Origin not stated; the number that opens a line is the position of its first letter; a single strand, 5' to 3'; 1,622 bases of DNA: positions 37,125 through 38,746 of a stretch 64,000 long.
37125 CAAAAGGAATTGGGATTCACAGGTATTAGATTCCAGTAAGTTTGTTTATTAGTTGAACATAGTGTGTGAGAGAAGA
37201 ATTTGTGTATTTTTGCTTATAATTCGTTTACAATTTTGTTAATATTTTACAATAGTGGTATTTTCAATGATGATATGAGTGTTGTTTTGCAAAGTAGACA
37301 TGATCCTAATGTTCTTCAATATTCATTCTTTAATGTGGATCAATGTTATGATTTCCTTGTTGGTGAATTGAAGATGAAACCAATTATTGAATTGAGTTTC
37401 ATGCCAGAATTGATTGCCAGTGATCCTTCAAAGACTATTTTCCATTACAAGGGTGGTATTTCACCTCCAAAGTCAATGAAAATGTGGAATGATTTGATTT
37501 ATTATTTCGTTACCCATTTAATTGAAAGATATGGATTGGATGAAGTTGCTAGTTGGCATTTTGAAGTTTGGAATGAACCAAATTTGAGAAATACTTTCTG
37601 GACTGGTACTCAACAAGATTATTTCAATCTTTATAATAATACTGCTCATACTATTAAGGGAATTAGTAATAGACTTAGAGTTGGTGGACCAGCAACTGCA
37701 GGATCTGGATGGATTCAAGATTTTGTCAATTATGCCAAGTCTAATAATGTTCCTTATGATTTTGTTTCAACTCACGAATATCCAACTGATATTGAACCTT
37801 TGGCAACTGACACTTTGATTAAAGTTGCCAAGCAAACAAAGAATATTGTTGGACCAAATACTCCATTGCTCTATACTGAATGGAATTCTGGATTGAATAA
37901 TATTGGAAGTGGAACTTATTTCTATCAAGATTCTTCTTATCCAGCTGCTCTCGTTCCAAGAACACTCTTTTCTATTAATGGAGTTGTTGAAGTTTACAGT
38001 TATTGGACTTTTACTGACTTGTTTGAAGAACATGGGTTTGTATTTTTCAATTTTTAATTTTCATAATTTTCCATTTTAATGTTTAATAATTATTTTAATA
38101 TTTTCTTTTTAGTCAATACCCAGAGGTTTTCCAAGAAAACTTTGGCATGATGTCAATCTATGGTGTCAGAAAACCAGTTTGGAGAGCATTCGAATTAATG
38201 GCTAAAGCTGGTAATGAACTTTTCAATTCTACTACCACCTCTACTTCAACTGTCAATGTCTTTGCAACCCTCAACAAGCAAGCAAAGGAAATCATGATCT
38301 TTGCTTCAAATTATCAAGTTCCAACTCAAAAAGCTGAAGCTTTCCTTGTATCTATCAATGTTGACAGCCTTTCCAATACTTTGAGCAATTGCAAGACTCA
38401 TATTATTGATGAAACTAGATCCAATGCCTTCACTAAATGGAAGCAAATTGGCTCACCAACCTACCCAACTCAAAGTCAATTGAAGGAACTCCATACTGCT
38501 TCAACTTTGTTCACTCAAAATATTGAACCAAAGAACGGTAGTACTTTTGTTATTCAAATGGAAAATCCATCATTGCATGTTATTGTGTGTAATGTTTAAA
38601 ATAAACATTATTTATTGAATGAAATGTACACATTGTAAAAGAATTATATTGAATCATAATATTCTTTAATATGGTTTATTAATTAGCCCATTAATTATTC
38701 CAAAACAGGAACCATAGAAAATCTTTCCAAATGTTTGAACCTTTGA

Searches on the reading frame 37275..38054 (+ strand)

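Call 43: search_protein_families(library=pfam, proteins=[window:37275-38054:+], max_evalue=0.001)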
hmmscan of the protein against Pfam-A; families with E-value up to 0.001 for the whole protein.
window:37275-38054:+ (260 aa): 1 family
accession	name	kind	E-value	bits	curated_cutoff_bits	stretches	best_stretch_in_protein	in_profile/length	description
PF01229.23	Glyco_hydro_39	-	1.7e-67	228.7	26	1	9-260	66-324/472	Glycosyl hydrolases family 39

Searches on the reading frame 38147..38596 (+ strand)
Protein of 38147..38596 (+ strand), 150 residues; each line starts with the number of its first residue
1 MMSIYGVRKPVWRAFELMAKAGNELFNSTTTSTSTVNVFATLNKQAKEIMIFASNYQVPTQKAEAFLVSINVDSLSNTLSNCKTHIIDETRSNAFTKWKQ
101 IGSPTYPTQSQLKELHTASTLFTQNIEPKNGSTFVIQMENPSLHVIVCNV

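Call 43: search_protein_families(library=pfam, proteins=[window:38147-38596:+], max_evalue=0.001)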
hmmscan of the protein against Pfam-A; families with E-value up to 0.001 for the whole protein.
window:38147-38596:+ (150 aa): 1 family
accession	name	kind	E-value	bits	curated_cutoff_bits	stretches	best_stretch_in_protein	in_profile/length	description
PF01229.23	Glyco_hydro_39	-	2.1e-14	53.6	26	1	3-119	332-455/472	Glycosyl hydrolases family 39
